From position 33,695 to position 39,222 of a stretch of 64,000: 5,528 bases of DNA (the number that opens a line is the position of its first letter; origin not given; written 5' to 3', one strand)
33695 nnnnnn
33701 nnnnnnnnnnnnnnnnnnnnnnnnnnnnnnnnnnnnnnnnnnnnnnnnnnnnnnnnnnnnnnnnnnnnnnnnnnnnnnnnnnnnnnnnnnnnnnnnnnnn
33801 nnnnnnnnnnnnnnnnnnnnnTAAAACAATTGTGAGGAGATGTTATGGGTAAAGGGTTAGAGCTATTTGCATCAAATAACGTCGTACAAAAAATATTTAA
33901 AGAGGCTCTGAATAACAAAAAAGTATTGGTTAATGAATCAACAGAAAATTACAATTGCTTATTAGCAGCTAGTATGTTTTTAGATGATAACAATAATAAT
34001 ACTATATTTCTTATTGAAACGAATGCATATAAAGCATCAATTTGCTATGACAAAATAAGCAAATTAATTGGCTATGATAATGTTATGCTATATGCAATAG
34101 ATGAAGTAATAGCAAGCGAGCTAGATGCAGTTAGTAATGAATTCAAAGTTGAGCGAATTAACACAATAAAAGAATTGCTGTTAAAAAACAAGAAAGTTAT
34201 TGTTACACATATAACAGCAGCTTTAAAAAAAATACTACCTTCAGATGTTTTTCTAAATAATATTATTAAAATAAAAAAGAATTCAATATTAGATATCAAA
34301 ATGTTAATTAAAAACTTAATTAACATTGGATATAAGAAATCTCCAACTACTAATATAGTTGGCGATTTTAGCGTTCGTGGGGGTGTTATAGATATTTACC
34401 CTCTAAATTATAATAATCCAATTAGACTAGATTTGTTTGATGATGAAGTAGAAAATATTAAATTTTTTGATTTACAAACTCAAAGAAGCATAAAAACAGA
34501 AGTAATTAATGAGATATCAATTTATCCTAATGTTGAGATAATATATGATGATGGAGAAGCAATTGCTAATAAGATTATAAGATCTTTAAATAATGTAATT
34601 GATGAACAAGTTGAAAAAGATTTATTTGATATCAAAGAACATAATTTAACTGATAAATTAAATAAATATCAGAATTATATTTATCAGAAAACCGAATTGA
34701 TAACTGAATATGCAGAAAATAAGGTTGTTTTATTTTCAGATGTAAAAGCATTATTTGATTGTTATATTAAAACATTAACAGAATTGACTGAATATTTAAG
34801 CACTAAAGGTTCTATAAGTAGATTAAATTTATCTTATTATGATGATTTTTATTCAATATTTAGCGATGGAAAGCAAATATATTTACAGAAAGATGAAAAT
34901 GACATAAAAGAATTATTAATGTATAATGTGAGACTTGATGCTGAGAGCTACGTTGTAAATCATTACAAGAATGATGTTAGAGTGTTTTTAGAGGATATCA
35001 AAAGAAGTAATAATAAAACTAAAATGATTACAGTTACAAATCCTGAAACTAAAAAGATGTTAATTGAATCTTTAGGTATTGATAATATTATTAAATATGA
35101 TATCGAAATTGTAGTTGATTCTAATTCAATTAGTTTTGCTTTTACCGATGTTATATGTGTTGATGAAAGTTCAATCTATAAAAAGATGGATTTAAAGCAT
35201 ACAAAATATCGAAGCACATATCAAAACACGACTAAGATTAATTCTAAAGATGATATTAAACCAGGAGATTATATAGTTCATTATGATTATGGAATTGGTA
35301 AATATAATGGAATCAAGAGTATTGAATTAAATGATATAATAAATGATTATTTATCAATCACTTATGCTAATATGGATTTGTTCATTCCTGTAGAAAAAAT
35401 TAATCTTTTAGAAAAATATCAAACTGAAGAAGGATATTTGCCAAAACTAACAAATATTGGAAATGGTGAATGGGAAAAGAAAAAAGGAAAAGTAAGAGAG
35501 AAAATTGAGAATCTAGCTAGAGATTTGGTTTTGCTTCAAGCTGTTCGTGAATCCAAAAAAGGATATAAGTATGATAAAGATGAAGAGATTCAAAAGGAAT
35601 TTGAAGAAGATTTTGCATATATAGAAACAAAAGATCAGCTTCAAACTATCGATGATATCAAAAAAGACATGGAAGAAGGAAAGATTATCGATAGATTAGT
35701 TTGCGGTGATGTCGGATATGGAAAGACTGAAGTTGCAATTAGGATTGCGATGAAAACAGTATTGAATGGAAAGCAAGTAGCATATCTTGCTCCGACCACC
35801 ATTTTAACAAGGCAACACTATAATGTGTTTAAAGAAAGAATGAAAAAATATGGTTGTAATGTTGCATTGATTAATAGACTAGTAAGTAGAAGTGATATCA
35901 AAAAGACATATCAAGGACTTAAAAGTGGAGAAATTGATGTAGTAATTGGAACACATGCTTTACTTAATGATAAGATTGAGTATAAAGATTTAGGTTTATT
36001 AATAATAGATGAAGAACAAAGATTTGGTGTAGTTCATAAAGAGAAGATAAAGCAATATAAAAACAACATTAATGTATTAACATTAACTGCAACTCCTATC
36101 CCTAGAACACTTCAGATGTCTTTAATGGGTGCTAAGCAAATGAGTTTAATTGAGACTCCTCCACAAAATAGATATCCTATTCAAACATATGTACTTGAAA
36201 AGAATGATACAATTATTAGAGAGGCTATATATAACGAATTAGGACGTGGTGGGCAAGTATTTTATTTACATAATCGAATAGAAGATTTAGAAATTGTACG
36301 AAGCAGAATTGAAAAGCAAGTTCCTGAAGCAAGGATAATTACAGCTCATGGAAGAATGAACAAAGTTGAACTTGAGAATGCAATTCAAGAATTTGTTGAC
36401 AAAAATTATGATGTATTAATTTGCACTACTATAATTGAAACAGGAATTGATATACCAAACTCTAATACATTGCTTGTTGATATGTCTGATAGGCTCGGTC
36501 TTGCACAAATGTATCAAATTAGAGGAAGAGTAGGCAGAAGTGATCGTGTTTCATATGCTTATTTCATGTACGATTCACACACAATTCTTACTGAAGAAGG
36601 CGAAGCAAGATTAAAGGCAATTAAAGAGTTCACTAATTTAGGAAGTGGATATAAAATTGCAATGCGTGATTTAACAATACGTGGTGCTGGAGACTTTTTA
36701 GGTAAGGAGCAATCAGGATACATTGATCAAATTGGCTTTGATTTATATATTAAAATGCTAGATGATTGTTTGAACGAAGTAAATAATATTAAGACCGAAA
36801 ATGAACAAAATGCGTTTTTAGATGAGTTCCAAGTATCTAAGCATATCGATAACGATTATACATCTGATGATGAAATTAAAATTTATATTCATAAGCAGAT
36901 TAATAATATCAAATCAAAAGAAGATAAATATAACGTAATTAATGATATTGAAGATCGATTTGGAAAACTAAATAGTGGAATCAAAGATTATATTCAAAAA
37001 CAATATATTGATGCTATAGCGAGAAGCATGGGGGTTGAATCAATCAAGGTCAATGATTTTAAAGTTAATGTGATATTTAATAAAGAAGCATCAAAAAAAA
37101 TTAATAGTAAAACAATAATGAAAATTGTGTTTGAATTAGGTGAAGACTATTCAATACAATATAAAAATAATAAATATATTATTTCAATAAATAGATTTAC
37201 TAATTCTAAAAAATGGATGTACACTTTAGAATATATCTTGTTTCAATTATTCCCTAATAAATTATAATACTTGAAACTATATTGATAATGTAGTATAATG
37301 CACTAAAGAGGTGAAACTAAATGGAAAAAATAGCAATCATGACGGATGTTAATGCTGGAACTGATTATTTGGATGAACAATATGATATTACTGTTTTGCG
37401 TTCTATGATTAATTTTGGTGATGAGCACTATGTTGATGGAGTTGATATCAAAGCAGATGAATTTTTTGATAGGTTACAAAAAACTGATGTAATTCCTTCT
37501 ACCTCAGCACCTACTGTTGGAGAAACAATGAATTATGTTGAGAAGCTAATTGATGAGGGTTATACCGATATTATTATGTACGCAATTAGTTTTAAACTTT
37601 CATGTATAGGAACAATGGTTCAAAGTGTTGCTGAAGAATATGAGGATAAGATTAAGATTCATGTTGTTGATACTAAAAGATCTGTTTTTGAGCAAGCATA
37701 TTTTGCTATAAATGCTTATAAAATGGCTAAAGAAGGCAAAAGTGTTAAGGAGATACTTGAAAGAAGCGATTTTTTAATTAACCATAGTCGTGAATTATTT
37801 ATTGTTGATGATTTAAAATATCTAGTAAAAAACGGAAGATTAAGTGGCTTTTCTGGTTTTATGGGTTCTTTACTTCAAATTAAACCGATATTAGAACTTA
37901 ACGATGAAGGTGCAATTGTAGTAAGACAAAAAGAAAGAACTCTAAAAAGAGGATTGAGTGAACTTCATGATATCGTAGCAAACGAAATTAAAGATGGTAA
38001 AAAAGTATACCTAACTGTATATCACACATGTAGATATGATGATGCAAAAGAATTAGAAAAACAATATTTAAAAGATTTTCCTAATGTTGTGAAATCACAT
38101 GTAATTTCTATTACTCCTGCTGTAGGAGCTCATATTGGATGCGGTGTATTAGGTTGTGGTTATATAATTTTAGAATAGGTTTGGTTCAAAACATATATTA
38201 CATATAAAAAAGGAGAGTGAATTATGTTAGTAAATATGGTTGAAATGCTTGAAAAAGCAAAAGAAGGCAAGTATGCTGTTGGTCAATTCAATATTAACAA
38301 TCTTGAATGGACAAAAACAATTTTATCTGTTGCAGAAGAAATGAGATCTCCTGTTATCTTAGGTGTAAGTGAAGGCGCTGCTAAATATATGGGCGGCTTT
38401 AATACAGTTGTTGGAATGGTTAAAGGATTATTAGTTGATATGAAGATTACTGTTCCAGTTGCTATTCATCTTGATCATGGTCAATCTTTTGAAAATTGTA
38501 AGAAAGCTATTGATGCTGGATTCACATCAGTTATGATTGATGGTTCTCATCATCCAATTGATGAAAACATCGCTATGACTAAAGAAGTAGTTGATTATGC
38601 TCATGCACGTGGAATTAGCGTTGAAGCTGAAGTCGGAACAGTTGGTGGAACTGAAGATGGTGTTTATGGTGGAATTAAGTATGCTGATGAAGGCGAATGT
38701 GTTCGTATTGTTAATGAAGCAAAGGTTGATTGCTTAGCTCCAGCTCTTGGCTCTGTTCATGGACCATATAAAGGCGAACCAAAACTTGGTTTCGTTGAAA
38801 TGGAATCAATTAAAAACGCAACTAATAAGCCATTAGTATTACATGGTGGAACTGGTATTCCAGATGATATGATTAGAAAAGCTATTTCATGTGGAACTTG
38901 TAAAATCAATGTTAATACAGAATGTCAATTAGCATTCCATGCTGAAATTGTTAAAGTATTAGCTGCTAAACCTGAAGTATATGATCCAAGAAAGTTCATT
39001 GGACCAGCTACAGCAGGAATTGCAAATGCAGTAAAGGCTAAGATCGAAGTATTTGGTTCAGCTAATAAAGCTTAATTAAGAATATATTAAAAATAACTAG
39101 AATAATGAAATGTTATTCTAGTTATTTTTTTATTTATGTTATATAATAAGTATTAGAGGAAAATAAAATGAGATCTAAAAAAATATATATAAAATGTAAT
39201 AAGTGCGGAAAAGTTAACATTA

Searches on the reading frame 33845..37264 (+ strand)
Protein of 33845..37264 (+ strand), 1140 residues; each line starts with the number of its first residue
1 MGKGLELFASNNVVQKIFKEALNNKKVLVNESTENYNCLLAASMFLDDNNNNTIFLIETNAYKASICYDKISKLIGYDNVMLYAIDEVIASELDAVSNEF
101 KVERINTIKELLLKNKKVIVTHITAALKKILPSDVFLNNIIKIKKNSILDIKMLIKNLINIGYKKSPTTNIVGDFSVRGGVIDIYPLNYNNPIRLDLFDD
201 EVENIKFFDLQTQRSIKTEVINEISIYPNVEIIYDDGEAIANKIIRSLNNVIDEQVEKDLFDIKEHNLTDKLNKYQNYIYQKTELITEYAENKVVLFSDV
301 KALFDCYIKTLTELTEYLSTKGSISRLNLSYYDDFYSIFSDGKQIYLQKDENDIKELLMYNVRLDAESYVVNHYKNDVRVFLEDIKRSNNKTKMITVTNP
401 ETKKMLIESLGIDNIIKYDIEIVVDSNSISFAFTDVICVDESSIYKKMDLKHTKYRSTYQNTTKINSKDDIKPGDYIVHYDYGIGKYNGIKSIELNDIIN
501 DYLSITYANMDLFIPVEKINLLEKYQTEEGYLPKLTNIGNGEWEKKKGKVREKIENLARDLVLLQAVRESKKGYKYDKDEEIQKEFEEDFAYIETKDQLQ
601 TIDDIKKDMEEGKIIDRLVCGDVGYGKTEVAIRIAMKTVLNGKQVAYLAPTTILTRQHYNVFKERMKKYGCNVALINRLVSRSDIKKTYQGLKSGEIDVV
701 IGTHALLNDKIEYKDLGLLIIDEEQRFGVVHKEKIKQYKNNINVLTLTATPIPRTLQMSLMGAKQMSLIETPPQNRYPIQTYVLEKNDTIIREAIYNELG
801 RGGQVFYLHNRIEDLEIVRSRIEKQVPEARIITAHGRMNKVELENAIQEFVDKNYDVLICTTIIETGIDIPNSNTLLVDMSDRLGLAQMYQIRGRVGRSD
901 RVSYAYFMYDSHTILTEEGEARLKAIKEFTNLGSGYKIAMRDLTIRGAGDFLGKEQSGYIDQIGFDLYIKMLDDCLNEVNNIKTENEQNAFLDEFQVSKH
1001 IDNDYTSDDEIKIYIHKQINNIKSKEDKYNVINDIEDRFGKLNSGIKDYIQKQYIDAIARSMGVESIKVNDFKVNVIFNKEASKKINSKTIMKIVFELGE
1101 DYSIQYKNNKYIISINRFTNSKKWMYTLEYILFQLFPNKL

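Call 35: search_protein_families(library=ncbifam, proteins=[window:33845-37264:+], max_evalue=1e-10)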
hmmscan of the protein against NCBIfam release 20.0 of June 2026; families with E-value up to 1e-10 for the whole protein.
window:33845-37264:+ (1140 aa): 19 families
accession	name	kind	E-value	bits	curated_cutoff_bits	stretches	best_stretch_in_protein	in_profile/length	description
TIGR00580.2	mfd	equivalog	1.1e-283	944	800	1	158-1068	1-907/907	transcription-repair coupling factor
NF007966.0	PRK10689.1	equivalog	1.6e-186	622.2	1329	2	446-1105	452-1114/1148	transcription-repair coupling factor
NF008168.0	PRK10917.2-2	equivalog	3.9e-114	382.6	718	1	565-1005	335-785/795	ATP-dependent DNA helicase RecG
NF008165.0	PRK10917.1-3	equivalog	6.9e-112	375.2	711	1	444-989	116-666/692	ATP-dependent DNA helicase RecG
TIGR00643.1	recG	equivalog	1.2e-109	367.9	659.4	1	397-961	44-609/629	ATP-dependent DNA helicase RecG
NF008170.0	PRK10917.2-4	equivalog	7.5e-94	315.2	975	1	566-961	373-772/826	ATP-dependent DNA helicase RecG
NF008163.0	PRK10917.1-1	equivalog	1.4e-91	307.9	796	1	554-961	226-644/692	ATP-dependent DNA helicase RecG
NF008164.0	PRK10917.1-2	equivalog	3.1e-89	300.1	785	1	561-959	244-645/704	ATP-dependent DNA helicase RecG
NF008166.0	PRK10917.1-4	equivalog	4.1e-83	279.7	864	1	575-959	258-655/705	ATP-dependent DNA helicase RecG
NF008167.0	PRK10917.2-1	equivalog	1.9e-71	241.2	995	2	577-816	268-526/744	ATP-dependent DNA helicase RecG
NF008169.0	PRK10917.2-3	equivalog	6e-57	193.6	555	1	350-958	7-581/610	ATP-dependent DNA helicase RecG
TIGR00595.1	priA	equivalog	9.2e-20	70.7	230.35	1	618-729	1-107/509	replication restart helicase PriA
NF003673.1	PRK05298.1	equivalog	1.8e-17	63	743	1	97-257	113-269/653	excinuclease ABC subunit UvrB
TIGR00631.1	uvrb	equivalog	4e-17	61.7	750.1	1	95-257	111-269/658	excinuclease ABC subunit UvrB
NF004066.1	PRK05580.1-3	equivalog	7.9e-17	60.8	813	1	535-726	197-378/788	primosomal protein N'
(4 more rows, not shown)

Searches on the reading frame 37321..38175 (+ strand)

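Call 54: search_protein_families(library=pfam, proteins=[window:37321-38175:+], max_evalue=1e-8)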
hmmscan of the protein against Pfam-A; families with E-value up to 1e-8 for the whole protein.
window:37321-38175:+ (285 aa): 1 family
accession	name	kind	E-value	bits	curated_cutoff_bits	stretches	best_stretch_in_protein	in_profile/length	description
PF02645.21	DegV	-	1.2e-68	231.9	27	1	3-282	1-278/280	Uncharacterised protein, DegV family COG1307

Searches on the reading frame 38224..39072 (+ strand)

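Call 54: search_protein_families(library=pfam, proteins=[window:38224-39072:+], max_evalue=1e-8)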
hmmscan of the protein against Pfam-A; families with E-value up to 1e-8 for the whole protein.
window:38224-39072:+ (283 aa): 1 family
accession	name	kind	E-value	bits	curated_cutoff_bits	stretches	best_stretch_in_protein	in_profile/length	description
PF01116.26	F_bP_aldolase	-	6e-104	347.9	25.5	1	3-282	1-277/277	Fructose-bisphosphate aldolase class-II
